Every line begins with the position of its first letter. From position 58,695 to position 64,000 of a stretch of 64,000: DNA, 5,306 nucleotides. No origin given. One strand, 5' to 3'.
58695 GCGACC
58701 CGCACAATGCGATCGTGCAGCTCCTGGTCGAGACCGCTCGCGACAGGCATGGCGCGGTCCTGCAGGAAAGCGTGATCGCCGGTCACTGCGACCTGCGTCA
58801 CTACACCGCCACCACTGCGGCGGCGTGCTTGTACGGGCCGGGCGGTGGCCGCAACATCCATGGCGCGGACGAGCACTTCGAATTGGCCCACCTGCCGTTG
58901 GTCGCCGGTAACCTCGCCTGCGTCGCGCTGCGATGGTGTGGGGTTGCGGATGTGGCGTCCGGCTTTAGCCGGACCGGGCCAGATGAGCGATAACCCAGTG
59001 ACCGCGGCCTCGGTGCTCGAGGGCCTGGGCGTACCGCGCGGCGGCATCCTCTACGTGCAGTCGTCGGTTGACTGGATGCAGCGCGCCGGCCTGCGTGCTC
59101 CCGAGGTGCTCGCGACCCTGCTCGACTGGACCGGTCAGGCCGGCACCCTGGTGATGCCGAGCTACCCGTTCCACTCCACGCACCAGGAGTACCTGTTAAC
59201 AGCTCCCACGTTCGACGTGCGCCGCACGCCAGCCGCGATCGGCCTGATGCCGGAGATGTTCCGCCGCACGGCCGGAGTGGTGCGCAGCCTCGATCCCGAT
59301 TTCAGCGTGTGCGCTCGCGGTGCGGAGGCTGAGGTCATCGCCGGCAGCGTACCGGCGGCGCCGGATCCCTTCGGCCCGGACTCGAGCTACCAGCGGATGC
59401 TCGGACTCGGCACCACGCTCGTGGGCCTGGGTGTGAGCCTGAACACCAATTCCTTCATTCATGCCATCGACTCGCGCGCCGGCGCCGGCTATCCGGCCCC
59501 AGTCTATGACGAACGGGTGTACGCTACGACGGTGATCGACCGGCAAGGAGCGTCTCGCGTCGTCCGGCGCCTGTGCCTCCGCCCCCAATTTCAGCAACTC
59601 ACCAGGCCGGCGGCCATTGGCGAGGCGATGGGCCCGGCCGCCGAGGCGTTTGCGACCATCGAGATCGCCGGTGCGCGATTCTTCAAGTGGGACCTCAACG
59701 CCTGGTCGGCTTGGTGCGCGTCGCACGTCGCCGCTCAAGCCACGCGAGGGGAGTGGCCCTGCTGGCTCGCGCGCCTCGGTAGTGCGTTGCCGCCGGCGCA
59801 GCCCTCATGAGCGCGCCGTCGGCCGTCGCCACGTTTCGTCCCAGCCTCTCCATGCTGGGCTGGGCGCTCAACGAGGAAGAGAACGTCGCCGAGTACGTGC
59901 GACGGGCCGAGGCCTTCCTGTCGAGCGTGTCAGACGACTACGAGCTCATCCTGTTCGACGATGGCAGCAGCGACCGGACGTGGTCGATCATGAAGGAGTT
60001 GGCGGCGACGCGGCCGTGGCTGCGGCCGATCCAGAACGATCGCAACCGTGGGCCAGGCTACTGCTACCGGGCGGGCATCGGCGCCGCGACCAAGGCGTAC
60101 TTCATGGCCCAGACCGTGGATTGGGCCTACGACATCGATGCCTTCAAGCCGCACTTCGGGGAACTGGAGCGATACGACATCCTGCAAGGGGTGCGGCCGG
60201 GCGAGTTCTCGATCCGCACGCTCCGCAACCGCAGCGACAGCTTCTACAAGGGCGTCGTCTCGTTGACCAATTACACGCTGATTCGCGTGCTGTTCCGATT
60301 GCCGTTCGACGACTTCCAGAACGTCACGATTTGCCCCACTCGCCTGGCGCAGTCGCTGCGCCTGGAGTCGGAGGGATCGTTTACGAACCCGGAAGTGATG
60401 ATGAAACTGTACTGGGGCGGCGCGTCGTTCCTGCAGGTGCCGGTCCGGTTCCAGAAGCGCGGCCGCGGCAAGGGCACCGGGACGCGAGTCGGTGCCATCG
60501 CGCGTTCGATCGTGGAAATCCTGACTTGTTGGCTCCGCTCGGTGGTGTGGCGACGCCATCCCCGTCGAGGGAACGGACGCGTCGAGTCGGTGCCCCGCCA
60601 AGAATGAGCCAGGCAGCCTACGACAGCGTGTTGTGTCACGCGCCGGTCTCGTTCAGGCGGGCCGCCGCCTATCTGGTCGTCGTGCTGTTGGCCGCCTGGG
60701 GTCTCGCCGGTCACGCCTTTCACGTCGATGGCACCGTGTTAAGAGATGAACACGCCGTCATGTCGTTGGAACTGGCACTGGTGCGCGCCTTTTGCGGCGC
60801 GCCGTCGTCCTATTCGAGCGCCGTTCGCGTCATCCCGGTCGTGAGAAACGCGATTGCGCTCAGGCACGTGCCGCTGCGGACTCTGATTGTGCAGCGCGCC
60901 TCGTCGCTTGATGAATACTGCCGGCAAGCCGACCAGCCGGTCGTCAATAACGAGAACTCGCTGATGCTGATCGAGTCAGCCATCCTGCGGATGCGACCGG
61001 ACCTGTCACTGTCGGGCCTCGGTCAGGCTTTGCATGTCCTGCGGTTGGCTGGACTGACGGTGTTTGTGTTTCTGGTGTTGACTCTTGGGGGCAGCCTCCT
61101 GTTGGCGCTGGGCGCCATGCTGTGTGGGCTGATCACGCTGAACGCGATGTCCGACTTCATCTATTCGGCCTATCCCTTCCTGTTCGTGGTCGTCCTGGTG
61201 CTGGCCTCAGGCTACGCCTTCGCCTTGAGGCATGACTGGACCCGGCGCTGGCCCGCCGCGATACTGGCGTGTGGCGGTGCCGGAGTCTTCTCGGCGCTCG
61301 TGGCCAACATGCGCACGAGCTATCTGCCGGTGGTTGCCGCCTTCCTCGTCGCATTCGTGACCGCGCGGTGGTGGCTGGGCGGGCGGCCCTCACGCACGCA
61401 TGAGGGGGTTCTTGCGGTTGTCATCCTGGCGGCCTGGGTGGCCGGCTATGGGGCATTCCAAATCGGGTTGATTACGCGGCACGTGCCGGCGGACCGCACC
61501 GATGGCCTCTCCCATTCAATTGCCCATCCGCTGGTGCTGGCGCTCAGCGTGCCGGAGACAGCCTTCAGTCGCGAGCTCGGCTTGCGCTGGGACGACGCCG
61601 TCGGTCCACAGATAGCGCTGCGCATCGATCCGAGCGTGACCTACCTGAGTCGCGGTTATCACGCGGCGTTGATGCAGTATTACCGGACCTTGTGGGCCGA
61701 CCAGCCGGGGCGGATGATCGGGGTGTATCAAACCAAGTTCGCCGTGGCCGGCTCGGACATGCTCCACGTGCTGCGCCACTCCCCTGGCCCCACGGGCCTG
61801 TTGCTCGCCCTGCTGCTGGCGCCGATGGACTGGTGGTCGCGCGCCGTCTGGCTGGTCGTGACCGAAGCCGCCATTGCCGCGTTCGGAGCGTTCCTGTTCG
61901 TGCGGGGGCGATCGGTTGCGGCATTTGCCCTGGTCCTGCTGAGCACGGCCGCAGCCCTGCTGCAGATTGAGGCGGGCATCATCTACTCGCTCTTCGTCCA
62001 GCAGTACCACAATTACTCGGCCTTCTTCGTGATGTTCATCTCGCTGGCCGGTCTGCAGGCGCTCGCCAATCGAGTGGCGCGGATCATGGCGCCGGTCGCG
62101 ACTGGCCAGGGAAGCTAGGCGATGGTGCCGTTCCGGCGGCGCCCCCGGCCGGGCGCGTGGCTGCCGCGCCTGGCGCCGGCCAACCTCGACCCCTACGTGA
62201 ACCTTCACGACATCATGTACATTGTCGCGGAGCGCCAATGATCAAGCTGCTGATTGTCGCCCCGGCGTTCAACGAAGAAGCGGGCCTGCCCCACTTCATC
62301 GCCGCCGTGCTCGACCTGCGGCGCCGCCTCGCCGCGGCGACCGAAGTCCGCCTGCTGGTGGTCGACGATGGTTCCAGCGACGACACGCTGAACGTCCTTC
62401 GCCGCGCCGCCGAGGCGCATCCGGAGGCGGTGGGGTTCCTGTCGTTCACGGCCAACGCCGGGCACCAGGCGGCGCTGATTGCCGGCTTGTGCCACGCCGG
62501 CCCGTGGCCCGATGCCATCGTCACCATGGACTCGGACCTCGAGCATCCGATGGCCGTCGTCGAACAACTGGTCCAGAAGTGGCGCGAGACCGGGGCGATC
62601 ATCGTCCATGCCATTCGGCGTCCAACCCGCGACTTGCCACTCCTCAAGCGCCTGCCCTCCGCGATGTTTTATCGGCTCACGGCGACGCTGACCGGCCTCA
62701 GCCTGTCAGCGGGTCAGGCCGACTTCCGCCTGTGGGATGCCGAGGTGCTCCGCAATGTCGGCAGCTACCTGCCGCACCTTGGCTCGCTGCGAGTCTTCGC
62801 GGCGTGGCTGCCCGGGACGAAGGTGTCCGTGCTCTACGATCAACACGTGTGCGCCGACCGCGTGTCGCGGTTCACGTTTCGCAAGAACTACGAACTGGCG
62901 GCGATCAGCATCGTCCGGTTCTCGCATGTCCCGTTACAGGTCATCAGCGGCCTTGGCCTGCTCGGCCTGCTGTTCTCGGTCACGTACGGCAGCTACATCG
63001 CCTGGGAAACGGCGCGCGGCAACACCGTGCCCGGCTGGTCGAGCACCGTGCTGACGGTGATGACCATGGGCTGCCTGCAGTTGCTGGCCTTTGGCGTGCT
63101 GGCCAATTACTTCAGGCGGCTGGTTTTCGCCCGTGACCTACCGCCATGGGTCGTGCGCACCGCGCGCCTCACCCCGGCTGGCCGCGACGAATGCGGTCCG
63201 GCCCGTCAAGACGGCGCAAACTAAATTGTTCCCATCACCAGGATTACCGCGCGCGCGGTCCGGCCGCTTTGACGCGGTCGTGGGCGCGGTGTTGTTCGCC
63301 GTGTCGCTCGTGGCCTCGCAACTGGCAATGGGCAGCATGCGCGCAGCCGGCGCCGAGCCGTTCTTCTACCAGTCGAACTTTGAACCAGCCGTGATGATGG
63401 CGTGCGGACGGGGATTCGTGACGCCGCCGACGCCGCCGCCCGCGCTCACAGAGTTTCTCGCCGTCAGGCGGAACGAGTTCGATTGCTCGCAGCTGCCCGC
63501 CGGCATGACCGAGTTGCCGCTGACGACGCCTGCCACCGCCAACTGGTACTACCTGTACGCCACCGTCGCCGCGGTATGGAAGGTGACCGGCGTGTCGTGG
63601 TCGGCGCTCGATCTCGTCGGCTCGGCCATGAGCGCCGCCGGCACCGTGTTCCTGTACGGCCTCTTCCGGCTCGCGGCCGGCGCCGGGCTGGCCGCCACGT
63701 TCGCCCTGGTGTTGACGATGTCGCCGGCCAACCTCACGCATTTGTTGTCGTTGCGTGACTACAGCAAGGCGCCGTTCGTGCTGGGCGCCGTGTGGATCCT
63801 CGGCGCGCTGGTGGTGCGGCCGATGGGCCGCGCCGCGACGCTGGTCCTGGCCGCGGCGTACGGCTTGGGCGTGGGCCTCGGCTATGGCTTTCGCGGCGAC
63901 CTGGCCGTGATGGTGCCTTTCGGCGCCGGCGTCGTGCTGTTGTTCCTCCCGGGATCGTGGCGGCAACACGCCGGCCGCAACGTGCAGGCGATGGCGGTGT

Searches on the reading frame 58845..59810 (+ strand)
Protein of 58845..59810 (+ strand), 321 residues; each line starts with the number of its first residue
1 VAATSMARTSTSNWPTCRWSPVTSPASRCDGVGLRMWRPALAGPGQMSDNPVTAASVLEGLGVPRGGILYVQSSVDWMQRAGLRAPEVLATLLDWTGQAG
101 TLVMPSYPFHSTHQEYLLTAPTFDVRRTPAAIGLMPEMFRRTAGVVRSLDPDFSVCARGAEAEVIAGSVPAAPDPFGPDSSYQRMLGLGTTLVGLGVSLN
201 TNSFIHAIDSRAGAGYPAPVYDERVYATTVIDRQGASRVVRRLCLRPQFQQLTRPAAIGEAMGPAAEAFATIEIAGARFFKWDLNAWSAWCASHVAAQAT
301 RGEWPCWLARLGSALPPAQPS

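Call 11: search_protein_families(library=pfam, proteins=[window:58845-59810:+], max_evalue=0.01)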
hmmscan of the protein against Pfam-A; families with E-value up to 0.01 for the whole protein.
window:58845-59810:+ (321 aa): 1 family
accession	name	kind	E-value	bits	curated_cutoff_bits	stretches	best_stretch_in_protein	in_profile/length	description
PF02522.19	Antibiotic_NAT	-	5.7e-32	111.6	25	1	71-241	2-181/232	Aminoglycoside 3-N-acetyltransferase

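Call 79: search_protein_families(library=ncbifam, proteins=[window:58845-59810:+], max_evalue=0.00001)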
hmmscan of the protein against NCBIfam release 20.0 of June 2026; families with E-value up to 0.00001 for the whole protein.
window:58845-59810:+ (321 aa): 3 families
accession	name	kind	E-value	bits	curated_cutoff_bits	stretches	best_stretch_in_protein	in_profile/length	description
NF033082.0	AAC_3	equivalog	5.2e-15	55.5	270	1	57-212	9-175/262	aminoglycoside 3-N-acetyltransferase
NF033081.0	AAC_3_IV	equivalog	1.9e-13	50.4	420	1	57-220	7-162/252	AAC(3)-IV family aminoglycoside N-acetyltransferase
NF033180.1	AAC_3_VIII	exception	1.6e-09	37.4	560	1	60-215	25-192/286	aminoglycoside N-acetyltransferase AAC(3)-VIII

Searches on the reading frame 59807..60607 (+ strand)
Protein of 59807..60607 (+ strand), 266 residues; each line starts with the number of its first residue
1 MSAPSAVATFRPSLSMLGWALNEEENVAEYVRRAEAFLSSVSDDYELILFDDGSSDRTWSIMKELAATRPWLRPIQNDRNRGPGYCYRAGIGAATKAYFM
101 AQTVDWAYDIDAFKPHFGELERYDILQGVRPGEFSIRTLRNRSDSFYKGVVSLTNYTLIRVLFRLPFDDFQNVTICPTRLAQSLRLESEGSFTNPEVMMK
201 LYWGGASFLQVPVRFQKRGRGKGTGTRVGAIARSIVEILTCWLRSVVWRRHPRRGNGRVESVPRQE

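Call 74: search_protein_families(library=ncbifam, proteins=[window:59807-60607:+], max_evalue=0.01)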
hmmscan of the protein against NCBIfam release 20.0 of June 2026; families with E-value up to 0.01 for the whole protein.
window:59807-60607:+ (266 aa): 8 families
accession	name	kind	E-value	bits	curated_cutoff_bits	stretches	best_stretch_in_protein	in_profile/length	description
TIGR03937.1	PgaC_IcaA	equivalog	1.1e-09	37.8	422.3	1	12-112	45-142/407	poly-beta-1,6-N-acetyl-D-glucosamine synthase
NF047588.1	GlcsyltransPgfSStrep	equivalog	3.2e-07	29.9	500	1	16-129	5-120/308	glycosyltransferase PgfS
NF007986.1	PRK10714.1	equivalog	1.7e-06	27.3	529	1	20-82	14-77/316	undecaprenyl-phosphate 4-deoxy-4-formamido-L-arabinose transferase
NF041875.1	EPS_EpsD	equivalog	0.0002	20.9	370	1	42-100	28-84/325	exopolysaccharide biosynthesis glycosyltransferase EpsD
NF007482.0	PRK10073.1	equivalog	0.00023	20.2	423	1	36-102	27-92/334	glycosyltransferase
TIGR04283.1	glyco_like_mftF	equivalog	0.00036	20.2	182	1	20-82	7-61/221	TIGR04283 family arsenosugar biosynthesis glycosyltransferase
NF053739.1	GlytfEpsEBac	equivalog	0.00081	18.4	450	1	22-82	11-69/265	glycosyltransferase EpsE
NF047683.1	TeichurnBiosyTuaG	equivalog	0.0019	17.8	400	1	10-99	4-90/252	teichuronic acid biosynthesis protein TuaG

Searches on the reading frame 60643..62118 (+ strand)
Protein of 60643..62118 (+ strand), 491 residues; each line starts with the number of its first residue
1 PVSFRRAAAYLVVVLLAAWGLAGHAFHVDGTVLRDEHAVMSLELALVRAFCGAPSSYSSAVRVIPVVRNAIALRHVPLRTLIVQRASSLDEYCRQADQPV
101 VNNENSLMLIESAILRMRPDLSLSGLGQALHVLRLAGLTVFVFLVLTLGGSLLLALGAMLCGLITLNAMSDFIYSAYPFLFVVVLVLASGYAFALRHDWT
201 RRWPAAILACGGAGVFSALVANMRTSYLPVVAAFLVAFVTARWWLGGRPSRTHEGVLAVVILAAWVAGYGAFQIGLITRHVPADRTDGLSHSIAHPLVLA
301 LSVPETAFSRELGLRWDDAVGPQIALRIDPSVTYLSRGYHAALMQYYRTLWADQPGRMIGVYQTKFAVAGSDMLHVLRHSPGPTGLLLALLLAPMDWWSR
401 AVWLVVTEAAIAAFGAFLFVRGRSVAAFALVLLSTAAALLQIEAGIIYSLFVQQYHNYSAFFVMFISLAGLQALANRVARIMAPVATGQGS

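Call 74: search_protein_families(library=ncbifam, proteins=[window:60643-62118:+], max_evalue=0.01)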
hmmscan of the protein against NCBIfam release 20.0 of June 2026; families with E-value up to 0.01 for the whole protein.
window:60643-62118:+ (491 aa): 0 families

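Call 81: search_protein_families(library=pfam, proteins=[window:60643-62118:+], max_evalue=5)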
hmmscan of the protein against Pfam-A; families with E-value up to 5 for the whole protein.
window:60643-62118:+ (491 aa): 1 family
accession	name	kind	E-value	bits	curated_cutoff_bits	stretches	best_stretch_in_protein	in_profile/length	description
PF13071.11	DUF3935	-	1.9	9.5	27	1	172-194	47-69/70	Protein of unknown function (DUF3935)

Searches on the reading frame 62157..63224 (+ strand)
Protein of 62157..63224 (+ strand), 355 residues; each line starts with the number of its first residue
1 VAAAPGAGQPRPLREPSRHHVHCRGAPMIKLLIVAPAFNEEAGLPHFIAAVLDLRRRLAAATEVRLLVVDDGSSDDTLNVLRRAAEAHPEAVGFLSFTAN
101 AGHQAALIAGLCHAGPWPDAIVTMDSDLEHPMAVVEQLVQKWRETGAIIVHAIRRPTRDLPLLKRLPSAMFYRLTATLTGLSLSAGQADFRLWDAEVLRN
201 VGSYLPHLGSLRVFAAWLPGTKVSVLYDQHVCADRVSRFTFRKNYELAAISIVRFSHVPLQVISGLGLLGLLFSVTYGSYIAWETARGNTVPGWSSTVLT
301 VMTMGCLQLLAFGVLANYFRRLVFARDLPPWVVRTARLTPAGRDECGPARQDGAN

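Call 11: search_protein_families(library=pfam, proteins=[window:62157-63224:+], max_evalue=0.01)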
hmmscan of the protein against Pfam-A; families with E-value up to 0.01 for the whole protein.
window:62157-63224:+ (355 aa): 4 families
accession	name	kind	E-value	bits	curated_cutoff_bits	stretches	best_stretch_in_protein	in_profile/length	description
PF00535.33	Glycos_transf_2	-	5.4e-19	69.2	23.3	1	33-184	2-150/168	Glycosyl transferase family 2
PF13641.12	Glyco_tranf_2_3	-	0.0033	17.9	27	1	32-127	4-96/230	Glycosyltransferase like family 2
PF25259.1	DUF7860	-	0.0079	16.9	27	0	271-311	21-61/75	Family of unknown function (DUF7860)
PF13506.12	Glyco_transf_21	-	0.0099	15.8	21.7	0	118-201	31-117/174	Glycosyl transferase family 21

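Call 74: search_protein_families(library=ncbifam, proteins=[window:62235-63224:+], max_evalue=0.01)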
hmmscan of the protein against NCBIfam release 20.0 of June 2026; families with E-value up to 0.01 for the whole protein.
window:62235-63224:+ (329 aa): 11 families
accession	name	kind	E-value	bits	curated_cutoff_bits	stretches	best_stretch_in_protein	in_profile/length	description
NF047588.1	GlcsyltransPgfSStrep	equivalog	2.7e-39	135.2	500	1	4-298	2-292/308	glycosyltransferase PgfS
NF007986.1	PRK10714.1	equivalog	5.7e-17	61.7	529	1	4-162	7-159/316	undecaprenyl-phosphate 4-deoxy-4-formamido-L-arabinose transferase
NF058614.1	PPMAGASynPpgS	equivalog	3.3e-08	33.2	370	1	7-171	4-161/226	polyprenyl-phospho-N-acetylgalactosaminyl synthase PpgS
TIGR03937.1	PgaC_IcaA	equivalog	1.6e-07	30.6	422.3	1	6-114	48-148/407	poly-beta-1,6-N-acetyl-D-glucosamine synthase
TIGR04242.1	nodulat_NodC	equivalog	2.9e-07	29.8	550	1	7-119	52-159/395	chitooligosaccharide synthase NodC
NF041875.1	EPS_EpsD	equivalog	3e-07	30.2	370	1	8-154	4-145/325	exopolysaccharide biosynthesis glycosyltransferase EpsD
TIGR03469.1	HpnB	hypoth_equivalog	4.1e-05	22.8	379.25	1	5-124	46-168/386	hopene-associated glycosyltransferase HpnB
NF010496.0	PRK13915.1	equivalog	0.00012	21.2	262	1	6-113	34-139/307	glucosyl-3-phosphoglycerate synthase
TIGR04283.1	glyco_like_mftF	equivalog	0.00018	21.2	182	1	7-60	3-51/221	TIGR04283 family arsenosugar biosynthesis glycosyltransferase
NF007482.0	PRK10073.1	equivalog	0.00023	20.3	423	1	4-89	7-85/334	glycosyltransferase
NF047683.1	TeichurnBiosyTuaG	equivalog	0.0071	16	400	0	6-89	9-86/252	teichuronic acid biosynthesis protein TuaG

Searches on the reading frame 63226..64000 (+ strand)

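Call 7: search_protein_families(library=pfam, proteins=[window:63226-64000:+], max_evalue=1)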
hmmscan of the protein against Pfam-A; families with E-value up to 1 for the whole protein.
window:63226-64000:+ (258 aa): 0 families

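Call 8: search_protein_families(library=ncbifam, proteins=[window:63226-64000:+], max_evalue=1)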
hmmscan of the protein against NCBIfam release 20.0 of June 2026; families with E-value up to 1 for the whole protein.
window:63226-64000:+ (258 aa): 1 family
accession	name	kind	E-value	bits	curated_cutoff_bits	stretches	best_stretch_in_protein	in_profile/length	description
NF033490.1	small_SPW0924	hypoth_equivalog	0.059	13.4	33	1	150-166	6-22/44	SPW_0924 family protein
